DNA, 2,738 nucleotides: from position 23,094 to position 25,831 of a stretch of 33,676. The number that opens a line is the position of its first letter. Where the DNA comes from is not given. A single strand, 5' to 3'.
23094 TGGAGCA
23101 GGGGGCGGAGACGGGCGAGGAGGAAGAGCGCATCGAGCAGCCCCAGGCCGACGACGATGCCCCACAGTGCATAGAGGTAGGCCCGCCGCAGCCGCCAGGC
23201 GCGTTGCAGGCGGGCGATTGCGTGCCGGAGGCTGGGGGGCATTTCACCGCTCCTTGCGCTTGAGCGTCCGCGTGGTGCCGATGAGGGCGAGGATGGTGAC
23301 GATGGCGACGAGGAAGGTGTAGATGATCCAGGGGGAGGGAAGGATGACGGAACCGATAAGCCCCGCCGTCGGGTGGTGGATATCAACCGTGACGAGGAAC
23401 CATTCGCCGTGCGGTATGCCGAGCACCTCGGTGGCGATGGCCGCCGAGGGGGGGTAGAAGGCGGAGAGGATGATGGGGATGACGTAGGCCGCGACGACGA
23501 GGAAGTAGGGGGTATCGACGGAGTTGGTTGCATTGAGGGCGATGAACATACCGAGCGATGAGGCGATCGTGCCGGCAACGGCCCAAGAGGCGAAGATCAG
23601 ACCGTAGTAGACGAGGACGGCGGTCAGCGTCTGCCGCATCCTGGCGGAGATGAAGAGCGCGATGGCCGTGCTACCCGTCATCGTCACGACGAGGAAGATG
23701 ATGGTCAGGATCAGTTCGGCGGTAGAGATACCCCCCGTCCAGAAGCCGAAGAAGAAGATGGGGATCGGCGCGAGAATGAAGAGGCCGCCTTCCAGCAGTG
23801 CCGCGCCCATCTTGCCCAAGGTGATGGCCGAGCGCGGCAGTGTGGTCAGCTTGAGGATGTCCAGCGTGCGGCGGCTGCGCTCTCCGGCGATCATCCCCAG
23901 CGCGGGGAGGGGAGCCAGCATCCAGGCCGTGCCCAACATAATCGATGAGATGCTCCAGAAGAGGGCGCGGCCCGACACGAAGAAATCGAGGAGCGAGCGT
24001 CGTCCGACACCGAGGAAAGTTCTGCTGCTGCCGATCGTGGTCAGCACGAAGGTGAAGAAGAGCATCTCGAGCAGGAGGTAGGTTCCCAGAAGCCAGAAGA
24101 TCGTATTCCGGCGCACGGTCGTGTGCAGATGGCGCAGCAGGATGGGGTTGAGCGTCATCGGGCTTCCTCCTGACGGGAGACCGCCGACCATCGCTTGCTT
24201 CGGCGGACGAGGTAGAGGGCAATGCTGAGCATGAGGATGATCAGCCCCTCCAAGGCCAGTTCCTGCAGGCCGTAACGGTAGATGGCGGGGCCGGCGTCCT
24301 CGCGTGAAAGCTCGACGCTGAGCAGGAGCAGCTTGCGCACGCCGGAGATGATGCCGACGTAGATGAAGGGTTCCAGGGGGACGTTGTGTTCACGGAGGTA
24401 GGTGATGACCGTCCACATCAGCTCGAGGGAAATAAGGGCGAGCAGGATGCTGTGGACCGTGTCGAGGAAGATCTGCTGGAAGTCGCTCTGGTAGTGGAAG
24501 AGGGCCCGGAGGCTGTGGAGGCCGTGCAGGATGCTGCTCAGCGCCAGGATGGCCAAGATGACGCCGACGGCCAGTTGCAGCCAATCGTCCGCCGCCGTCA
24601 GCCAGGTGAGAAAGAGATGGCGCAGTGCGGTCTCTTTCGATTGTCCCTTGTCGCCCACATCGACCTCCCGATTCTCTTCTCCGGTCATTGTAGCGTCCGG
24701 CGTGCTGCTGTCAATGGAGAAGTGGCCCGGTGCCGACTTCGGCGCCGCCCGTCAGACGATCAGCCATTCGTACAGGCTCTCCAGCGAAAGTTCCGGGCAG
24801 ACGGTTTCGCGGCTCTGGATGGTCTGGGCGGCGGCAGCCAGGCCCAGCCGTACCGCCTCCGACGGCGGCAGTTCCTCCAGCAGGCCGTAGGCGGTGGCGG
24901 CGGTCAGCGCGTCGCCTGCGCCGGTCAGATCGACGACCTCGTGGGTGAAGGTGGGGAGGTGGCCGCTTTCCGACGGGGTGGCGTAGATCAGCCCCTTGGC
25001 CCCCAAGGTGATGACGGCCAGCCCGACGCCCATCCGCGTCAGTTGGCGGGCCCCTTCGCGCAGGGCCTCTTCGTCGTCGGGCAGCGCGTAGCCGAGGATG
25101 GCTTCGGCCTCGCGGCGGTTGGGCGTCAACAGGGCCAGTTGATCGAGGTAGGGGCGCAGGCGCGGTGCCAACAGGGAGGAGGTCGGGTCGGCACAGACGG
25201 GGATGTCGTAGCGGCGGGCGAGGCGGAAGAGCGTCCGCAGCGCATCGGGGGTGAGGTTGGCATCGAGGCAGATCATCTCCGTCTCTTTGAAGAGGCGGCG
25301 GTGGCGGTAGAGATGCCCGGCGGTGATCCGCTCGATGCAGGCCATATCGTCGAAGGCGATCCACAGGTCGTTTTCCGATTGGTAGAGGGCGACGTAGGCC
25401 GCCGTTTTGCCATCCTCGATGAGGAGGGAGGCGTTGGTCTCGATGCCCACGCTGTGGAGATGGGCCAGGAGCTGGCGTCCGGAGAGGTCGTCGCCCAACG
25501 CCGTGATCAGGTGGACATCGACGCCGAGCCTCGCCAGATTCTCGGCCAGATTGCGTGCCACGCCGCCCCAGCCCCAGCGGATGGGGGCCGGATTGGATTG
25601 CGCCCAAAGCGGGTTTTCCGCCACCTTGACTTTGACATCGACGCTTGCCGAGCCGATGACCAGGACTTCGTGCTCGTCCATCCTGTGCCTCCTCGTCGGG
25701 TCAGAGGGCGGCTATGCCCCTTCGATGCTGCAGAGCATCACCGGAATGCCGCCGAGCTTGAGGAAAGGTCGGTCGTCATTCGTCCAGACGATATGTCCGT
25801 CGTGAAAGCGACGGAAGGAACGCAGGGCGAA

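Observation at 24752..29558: Operon of two tandem SPFH/band-7 paralogs with polytopic N-terminal membrane domains, an unknown CPLC-motif protein and a PfkB kinase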

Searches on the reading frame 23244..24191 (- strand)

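Call 3: search_protein_families(library=pfam, proteins=[window:23244-24191:-], max_evalue=1)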
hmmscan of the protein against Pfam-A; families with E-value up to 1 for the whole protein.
window:23244-24191:- (315 aa): 2 families
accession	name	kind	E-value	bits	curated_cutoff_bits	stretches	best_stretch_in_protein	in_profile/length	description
PF12679.13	ABC2_membrane_2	-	1.9e-05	24.5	27.2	1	84-234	73-219/283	ABC-2 family transporter protein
PF12698.13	ABC2_membrane_3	-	0.19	11.2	31.6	1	66-302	159-344/347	ABC-2 family transporter protein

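Call 4: search_protein_families(library=ncbifam, proteins=[window:23244-24191:-], max_evalue=1)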
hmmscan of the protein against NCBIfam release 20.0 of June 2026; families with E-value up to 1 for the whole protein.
window:23244-24191:- (315 aa): 1 family
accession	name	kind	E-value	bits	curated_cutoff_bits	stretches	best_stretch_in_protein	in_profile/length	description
NF003958.0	PRK05454.2-1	equivalog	0.45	8.6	419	0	151-223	13-85/704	glucans biosynthesis glucosyltransferase MdoH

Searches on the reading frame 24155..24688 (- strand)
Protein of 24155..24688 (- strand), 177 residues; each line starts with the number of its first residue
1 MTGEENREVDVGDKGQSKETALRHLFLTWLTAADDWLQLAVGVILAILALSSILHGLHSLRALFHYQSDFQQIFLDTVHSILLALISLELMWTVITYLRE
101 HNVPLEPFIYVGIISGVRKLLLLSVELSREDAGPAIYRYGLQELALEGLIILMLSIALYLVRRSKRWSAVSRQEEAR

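Call 3: search_protein_families(library=pfam, proteins=[window:24155-24688:-], max_evalue=1)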
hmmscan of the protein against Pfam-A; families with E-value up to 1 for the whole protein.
window:24155-24688:- (177 aa): 5 families
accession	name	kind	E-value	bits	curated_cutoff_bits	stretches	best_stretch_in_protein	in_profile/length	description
PF06146.17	PsiE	-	9.5e-17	61.7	23.9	1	42-165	7-121/122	Phosphate-starvation-inducible E family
PF11282.13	DUF3082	-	0.019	15.6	25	1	72-122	5-55/80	Protein of unknown function (DUF3082)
PF14007.11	YtpI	-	0.052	14.3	29.4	1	30-68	50-85/87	YtpI-like protein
PF10363.15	RTP1_C1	-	0.11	13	25.9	1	55-121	18-68/112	Required for nuclear transport of RNA pol II C-terminus 1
PF06781.17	CrgA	-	0.27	11.9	24.8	1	79-105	36-63/89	Cell division protein CrgA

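Call 4: search_protein_families(library=ncbifam, proteins=[window:24155-24688:-], max_evalue=1)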
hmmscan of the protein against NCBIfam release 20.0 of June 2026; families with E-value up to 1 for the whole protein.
window:24155-24688:- (177 aa): 8 families
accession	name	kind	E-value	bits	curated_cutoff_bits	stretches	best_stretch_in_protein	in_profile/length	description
NF009048.0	PRK12382.1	subfamily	0.004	16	364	1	74-162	17-101/392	arabinose transporter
NF002765.0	PRK02833.1-3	equivalog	0.0049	16.9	145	1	37-125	15-104/136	phosphate-starvation-inducible protein PsiE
NF041806.1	daptide_Mpa2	equivalog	0.012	15.4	40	1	31-50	20-40/41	MpaA2 family daptide-type RiPP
NF002595.0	PRK02251.2-1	equivalog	0.027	14.7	109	1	77-116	30-69/84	cell division protein CrgA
NF002493.1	PRK01816.1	equivalog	0.032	14.3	75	1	15-89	37-113/143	terminus macrodomain insulation protein YfbV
NF006249.0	PRK08387.1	equivalog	0.13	12.7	111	1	41-117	39-117/133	putative monovalent cation/H+ antiporter subunit B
NF002766.0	PRK02833.1-4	equivalog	0.17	12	247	1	54-121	36-102/137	phosphate-starvation-inducible protein PsiE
NF002764.0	PRK02833.1-2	equivalog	0.23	11.3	207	0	41-121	20-101/135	phosphate-starvation-inducible protein PsiE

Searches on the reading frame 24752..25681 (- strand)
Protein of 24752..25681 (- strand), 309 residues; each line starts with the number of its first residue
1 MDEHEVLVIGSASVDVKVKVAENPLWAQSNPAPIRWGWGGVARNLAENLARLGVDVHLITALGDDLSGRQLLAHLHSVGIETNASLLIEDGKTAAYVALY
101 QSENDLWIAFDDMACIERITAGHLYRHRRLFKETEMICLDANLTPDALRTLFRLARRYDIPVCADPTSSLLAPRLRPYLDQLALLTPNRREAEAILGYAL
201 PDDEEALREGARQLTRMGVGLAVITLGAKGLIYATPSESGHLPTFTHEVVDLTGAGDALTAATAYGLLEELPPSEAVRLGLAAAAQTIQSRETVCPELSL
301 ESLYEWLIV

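Call 3: search_protein_families(library=pfam, proteins=[window:24752-25681:-], max_evalue=1)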
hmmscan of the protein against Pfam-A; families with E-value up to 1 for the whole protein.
window:24752-25681:- (309 aa): 6 families
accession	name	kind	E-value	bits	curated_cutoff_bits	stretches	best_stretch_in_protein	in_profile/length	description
PF00294.29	PfkB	-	4.6e-49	167.8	25.8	1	4-293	2-295/302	pfkB family carbohydrate kinase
PF08543.17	Phos_pyr_kin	-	6.1e-08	32.8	27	1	179-290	117-234/246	Phosphomethylpyrimidine kinase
PF13439.12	Glyco_transf_4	-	0.00053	20.5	28.5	1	41-77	7-42/170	Glycosyltransferase Family 4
PF13579.12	Glyco_trans_4_4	-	0.0033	18.2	29.7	1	41-82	6-42/158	Glycosyl transferase 4-like domain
PF08323.17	Glyco_transf_5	-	0.047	13.8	22.7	1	38-166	18-137/239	Starch synthase catalytic domain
PF03410.18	Peptidase_M44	-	0.18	10.8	25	1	89-151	376-438/598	Metallopeptidase from vaccinia pox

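Call 4: search_protein_families(library=ncbifam, proteins=[window:24752-25681:-], max_evalue=1)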
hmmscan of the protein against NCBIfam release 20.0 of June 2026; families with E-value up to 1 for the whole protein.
window:24752-25681:- (309 aa): 28 families (the best 25 are shown)
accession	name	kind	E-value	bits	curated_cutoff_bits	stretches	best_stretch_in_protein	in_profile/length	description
NF007355.0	PRK09850.1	equivalog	4.2e-49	167.3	540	1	4-302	5-301/313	pseudouridine kinase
TIGR02152.1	D_ribokin_bact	equivalog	2.4e-38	132.2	299.65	1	6-290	1-283/298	ribokinase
NF007416.0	PRK09954.1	equivalog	2.8e-36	125.2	561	1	6-301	60-353/362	sugar kinase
NF008353.0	PRK11142.1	equivalog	2.2e-27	96.4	341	1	5-288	4-284/307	ribokinase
TIGR02198.1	rfaE_dom_I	equivalog_domain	3.9e-27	95.2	345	1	40-290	48-299/315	D-glycero-beta-D-manno-heptose-7-phosphate kinase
TIGR03168.1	1-PFK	subfamily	1.9e-25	89.4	216.4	1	39-298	35-292/305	hexose kinase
TIGR03828.1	pfkB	equivalog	3.2e-24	85.5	292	1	44-298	40-292/305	1-phosphofructokinase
TIGR04382.1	myo_inos_iolC_N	equivalog_domain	4.8e-22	78.6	300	2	178-292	185-294/309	5-dehydro-2-deoxygluconokinase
NF008454.0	PRK11316.1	equivalog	3.1e-19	68.9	521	1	40-289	51-296/475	bifunctional D-glycero-beta-D-manno-heptose-7-phosphate kinase/D-glycero-beta-D-manno-heptose 1-phosphate adenylyltransferase HldE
NF053626.1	RibKinHalex1628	equivalog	6.1e-19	68.6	330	1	6-271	4-254/293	ATP-dependent ribose-1-phosphate kinase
NF041320.1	pfkB_Halo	equivalog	6.1e-16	58.7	400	1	39-299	37-288/302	1-phosphofructokinase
NF007321.0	PRK09813.1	equivalog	1.4e-15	57.5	247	2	201-292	168-259/261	fructoselysine 6-kinase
NF041134.1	R1P_kin_Thcocales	equivalog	1.1e-14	54.6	500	1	6-290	3-265/291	ADP-dependent ribose-1-phosphate kinase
NF007068.0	PRK09513.1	equivalog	1.9e-13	50.3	432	1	41-289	41-287/312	1-phosphofructokinase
NF006957.1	PRK09434.1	equivalog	7.3e-10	38.8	450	2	205-270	197-263/302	fructokinase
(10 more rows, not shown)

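Call 5: search_protein_families(library=padloc, proteins=[window:24752-25681:-], max_evalue=1)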
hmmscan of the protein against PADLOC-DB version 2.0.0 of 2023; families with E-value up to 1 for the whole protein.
window:24752-25681:- (309 aa): 0 families

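Call 29: search_solved_structures(query=window:24752-25681:-, max_evalue=1e-10)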
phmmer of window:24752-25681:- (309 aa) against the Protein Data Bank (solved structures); distinct sequences matched with E-value up to 1e-10: 22.
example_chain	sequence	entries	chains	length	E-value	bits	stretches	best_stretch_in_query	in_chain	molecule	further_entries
7vkp_A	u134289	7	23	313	1.7e-44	155.6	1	5-303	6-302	PfkB domain protein | Pseudouridine kinase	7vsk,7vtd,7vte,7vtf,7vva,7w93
7vtg_A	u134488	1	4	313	4.5e-44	154.2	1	5-303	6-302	Pseudouridine kinase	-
3kzh_A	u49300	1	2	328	1e-37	133.3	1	5-303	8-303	Probable sugar kinase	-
2nwh_A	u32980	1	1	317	7.5e-30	107.5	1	5-303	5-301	carbohydrate kinase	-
7c1x_A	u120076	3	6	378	5.1e-20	75.2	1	5-195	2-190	PfkB-like carbohydrate kinase family protein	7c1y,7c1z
11bl_A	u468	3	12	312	1.6e-19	73.6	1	3-288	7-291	Ribokinase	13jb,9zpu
4x8f_A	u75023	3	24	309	1.1e-18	70.8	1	6-288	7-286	Ribokinase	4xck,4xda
1gqt_A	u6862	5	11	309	6.3e-18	68.4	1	8-289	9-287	RIBOKINASE | PROTEIN (RIBOKINASE)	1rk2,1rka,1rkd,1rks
1vm7_A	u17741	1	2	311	6.5e-17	65.1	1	6-288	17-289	ribokinase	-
3hj6_A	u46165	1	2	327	2.4e-16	63.2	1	28-302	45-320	Fructokinase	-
5zwy_A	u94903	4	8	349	4.7e-15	58.9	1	5-272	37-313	Ribokinase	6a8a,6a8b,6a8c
3ry7_A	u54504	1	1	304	5.1e-15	58.8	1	5-291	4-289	Ribokinase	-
5byc_A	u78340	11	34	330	3e-14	56.3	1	6-267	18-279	Ribokinase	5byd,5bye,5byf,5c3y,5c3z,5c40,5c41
2fv7_A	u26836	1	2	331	3e-14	56.3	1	6-267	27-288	Ribokinase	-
6wjz_A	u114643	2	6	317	3e-14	56.3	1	6-267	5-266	Ribokinase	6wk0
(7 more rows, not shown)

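Call 83: search_solved_structures(query=window:24752-25681:-, max_evalue=1e-40, show_alignments=1)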
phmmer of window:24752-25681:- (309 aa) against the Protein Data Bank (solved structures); distinct sequences matched with E-value up to 1e-40: 2.
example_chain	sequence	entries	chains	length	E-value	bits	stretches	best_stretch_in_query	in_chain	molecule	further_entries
7vkp_A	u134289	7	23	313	1.7e-44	155.6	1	5-303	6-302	PfkB domain protein | Pseudouridine kinase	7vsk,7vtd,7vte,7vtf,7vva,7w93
7vtg_A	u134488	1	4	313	4.5e-44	154.2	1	5-303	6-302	Pseudouridine kinase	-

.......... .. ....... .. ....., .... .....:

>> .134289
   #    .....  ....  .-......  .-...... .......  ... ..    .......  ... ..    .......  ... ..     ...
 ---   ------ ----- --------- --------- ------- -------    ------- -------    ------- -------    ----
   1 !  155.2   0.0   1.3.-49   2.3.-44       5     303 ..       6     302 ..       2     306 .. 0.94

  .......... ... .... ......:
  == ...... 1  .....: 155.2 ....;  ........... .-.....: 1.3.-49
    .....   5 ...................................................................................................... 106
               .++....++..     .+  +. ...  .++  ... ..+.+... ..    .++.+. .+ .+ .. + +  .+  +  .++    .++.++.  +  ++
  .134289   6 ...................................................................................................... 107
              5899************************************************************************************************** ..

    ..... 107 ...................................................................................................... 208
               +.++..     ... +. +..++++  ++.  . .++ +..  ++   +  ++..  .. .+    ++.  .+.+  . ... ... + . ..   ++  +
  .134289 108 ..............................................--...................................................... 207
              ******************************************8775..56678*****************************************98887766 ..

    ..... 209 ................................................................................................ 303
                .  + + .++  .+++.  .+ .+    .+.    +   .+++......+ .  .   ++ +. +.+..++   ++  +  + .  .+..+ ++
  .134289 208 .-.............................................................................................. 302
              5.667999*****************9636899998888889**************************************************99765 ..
